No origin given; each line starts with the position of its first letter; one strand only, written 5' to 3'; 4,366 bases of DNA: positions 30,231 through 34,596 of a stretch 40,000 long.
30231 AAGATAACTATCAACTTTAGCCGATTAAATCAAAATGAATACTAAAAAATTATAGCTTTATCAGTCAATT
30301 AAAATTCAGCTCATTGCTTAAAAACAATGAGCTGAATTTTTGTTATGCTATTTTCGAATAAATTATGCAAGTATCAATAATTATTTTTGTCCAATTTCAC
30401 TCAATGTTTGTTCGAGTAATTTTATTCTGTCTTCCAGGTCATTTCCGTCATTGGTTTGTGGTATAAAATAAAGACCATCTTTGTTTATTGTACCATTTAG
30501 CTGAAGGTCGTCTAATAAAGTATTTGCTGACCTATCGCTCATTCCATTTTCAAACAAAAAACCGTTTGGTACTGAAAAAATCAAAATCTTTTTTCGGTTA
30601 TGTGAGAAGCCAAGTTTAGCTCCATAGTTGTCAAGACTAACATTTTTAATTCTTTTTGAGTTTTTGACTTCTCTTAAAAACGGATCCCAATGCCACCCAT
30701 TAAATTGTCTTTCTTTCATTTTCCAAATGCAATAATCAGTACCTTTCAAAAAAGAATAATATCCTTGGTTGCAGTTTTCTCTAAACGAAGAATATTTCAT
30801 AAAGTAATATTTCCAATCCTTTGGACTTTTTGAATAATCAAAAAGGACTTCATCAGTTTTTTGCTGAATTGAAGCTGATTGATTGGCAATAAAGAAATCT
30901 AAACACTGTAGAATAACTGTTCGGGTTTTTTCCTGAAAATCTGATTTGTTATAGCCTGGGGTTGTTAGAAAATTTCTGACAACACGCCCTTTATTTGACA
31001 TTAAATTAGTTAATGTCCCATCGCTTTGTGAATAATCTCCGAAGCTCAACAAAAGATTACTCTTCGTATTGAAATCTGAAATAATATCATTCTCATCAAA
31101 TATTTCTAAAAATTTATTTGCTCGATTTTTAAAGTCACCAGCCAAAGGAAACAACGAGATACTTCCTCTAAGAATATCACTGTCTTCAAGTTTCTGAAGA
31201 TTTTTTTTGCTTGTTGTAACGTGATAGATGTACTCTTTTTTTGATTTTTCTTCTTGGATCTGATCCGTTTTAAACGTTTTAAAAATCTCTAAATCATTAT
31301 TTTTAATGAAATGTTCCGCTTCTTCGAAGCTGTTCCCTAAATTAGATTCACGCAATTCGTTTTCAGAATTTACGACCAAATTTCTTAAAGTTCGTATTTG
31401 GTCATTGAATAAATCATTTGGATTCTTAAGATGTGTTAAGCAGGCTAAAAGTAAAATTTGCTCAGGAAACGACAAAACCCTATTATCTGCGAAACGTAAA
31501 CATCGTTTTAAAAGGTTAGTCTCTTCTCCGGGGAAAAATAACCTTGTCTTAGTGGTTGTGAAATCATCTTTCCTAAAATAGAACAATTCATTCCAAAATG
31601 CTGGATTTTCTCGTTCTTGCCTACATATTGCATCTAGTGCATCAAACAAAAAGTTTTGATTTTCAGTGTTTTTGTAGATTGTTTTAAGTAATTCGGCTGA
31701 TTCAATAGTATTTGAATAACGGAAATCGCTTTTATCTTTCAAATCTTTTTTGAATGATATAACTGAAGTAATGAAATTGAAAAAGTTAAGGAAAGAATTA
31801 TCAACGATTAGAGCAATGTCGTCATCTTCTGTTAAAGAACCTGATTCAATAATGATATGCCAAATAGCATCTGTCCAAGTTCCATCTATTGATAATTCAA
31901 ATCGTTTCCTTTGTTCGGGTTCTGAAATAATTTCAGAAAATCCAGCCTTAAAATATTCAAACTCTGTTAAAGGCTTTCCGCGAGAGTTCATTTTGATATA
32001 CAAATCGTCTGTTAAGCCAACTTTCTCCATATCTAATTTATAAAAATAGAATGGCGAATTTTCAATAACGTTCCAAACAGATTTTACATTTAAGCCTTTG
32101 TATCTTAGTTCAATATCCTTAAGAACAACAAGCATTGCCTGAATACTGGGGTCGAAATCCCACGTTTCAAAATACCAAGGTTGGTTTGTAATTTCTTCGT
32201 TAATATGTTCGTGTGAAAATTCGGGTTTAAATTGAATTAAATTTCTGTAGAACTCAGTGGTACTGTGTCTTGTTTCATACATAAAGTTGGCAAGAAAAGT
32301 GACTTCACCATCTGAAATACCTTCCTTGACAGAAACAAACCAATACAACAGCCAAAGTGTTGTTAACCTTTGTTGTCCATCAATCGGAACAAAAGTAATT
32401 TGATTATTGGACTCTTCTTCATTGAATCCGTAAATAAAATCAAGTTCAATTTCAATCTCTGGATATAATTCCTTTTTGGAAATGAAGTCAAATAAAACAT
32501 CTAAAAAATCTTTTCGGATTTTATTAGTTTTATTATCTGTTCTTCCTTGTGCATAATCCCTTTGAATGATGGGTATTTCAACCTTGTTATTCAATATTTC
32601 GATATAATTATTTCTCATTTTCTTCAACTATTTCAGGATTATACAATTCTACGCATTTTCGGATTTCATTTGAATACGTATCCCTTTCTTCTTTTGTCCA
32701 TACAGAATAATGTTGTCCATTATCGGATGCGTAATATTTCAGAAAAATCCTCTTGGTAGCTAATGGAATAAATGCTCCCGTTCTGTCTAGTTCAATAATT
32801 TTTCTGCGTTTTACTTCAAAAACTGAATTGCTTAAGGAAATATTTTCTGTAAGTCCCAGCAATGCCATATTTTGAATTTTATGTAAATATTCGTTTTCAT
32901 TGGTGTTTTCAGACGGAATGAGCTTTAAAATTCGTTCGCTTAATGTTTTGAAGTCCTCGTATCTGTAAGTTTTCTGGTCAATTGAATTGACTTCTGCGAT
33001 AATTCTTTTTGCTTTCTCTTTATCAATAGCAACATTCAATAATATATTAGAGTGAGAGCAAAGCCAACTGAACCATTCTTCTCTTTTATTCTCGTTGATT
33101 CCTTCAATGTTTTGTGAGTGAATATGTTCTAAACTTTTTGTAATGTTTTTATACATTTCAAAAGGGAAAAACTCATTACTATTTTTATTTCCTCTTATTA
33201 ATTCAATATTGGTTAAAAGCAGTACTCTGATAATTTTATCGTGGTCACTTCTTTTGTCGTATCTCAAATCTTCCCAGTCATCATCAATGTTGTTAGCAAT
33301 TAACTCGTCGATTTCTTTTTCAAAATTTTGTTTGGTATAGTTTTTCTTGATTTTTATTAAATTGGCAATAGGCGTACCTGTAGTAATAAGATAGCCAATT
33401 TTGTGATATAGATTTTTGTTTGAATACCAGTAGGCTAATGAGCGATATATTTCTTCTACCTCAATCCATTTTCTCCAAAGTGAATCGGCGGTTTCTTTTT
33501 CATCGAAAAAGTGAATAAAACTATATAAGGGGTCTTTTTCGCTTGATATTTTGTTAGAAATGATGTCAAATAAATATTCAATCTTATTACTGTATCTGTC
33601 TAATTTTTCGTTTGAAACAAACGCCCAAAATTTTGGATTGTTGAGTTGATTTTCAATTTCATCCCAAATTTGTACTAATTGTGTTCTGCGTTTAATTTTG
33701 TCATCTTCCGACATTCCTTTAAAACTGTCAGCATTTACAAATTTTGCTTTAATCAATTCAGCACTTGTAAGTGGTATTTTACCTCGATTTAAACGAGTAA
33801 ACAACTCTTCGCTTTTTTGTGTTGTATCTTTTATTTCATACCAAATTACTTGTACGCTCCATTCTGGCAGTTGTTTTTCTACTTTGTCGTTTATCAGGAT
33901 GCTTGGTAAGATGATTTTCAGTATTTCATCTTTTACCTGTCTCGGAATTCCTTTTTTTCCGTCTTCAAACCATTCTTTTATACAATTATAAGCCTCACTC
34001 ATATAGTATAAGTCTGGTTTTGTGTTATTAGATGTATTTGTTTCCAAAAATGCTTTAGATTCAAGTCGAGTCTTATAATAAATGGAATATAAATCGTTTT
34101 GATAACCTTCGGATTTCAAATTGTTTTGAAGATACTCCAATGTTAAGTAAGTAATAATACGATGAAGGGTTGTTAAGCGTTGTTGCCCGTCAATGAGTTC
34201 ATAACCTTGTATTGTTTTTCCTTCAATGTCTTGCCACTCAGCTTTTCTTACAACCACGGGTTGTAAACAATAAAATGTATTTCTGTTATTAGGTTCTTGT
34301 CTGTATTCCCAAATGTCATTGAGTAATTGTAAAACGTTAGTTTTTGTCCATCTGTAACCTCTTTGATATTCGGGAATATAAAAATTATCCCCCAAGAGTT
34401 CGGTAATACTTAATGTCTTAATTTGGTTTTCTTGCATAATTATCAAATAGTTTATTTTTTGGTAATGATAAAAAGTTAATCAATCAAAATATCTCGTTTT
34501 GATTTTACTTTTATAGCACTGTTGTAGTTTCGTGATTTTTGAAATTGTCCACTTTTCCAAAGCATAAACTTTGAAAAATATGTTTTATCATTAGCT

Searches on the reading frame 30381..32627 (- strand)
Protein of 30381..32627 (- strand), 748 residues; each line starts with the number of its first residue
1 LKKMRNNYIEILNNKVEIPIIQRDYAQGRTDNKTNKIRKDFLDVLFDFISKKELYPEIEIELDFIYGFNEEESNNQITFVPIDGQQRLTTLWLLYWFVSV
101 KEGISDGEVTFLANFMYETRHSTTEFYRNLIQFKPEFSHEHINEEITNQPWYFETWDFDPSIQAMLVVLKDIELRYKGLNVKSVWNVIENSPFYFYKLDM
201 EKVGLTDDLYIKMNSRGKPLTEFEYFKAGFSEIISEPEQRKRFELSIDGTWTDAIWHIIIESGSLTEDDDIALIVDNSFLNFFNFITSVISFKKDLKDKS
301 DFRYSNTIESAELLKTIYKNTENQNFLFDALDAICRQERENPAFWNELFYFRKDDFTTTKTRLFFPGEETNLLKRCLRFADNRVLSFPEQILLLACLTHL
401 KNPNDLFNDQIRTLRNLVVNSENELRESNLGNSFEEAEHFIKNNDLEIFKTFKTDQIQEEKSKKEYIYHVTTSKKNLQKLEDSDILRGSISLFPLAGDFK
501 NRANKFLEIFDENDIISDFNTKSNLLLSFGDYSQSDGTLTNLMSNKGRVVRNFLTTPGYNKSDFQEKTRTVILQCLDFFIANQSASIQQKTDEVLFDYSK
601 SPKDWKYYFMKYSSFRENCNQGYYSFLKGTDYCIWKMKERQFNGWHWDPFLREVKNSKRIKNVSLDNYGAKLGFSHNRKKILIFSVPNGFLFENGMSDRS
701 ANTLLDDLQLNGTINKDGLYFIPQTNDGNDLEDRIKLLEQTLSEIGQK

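Call 4: search_protein_families(library=pfam, proteins=[window:30381-32627:-], max_evalue=1)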
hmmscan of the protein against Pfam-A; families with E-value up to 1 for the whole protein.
window:30381-32627:- (748 aa): 2 families
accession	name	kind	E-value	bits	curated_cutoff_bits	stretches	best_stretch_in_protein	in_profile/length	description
PF03235.19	GmrSD_N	-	5e-18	66.4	33.2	1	11-229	4-197/199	GmrSD restriction endonuclease, N-terminal domain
PF21588.3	AP5B1_middle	-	0.098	12.4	24.5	1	360-443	73-153/367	AP5B1, middle domain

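Call 5: search_protein_families(library=padloc, proteins=[window:30381-32627:-], max_evalue=1)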
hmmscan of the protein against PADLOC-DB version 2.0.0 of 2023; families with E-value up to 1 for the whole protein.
window:30381-32627:- (748 aa): 1 family
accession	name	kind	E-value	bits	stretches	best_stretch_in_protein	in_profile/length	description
PDLC01572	typeIV_Cas7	-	0.066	10.4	1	321-367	136-180/280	CAS-IV-A; effector_G7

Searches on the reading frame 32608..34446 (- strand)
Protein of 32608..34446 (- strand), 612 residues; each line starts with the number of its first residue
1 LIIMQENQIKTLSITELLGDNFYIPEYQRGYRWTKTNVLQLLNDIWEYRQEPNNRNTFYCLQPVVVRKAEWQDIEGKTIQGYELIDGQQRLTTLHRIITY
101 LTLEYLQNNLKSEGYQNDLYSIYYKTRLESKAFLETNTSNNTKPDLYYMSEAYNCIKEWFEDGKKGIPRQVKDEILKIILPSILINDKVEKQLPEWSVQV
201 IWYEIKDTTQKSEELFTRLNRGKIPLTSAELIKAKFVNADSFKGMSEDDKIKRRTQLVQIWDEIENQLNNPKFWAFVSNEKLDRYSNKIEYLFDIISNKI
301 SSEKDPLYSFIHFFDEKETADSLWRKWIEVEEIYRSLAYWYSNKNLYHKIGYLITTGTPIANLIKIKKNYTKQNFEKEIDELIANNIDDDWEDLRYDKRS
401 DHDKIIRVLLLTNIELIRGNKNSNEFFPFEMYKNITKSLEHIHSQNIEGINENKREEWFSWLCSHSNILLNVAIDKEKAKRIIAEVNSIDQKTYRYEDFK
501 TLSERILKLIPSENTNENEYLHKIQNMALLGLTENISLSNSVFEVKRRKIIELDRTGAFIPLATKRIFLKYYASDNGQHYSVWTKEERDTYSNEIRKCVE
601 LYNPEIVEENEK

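Call 4: search_protein_families(library=pfam, proteins=[window:32608-34446:-], max_evalue=1)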
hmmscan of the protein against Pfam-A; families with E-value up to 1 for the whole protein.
window:32608-34446:- (612 aa): 2 families
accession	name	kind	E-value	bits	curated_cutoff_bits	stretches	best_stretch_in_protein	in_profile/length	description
PF03235.19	GmrSD_N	-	3.5e-29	102.8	33.2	1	16-236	3-198/199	GmrSD restriction endonuclease, N-terminal domain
PF07510.16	GmrSD_C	-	9.6e-07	29.2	23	2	512-587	68-127/138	GmrSD restriction endonucleases, C-terminal domain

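Call 5: search_protein_families(library=padloc, proteins=[window:32608-34446:-], max_evalue=1)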
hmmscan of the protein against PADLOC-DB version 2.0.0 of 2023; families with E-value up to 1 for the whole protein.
window:32608-34446:- (612 aa): 14 families
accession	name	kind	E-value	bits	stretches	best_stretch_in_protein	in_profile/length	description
PDLC02695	Orf5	-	1.7e-17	61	3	11-139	7-137/601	Orf5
PDLC02701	Orf5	-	3.9e-16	56.7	3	22-122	20-118/596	Orf5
PDLC04155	HEC-06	-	1.9e-15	54.4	2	7-304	5-296/562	-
PDLC02693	Orf5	-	2.1e-14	51.4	1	21-105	8-87/543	Orf5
PDLC04157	HEC-06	-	2e-13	47.8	2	4-111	4-101/558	-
PDLC04154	HEC-06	-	7.1e-13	46.1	2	7-113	7-103/569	-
PDLC02786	SspE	-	1.7e-12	44.5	1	13-115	15-117/766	SspE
PDLC02694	Orf5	-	5.2e-11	39.9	1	11-101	5-101/574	Orf5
PDLC02789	SspE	-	1.1e-10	38.7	1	19-128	17-139/749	SspE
PDLC02686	Orf5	-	3.5e-10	37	2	16-102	15-97/566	Orf5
PDLC02792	SspE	-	8.9e-10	35.5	1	13-110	12-119/771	SspE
PDLC02687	Orf5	-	1.8e-07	28.3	1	17-305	11-300/543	Orf5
PDLC02790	SspE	-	1.7e-06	24.4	1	18-95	12-96/776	SspE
PDLC02697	Orf5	-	1.6e-05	21.6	1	22-102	8-86/585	Orf5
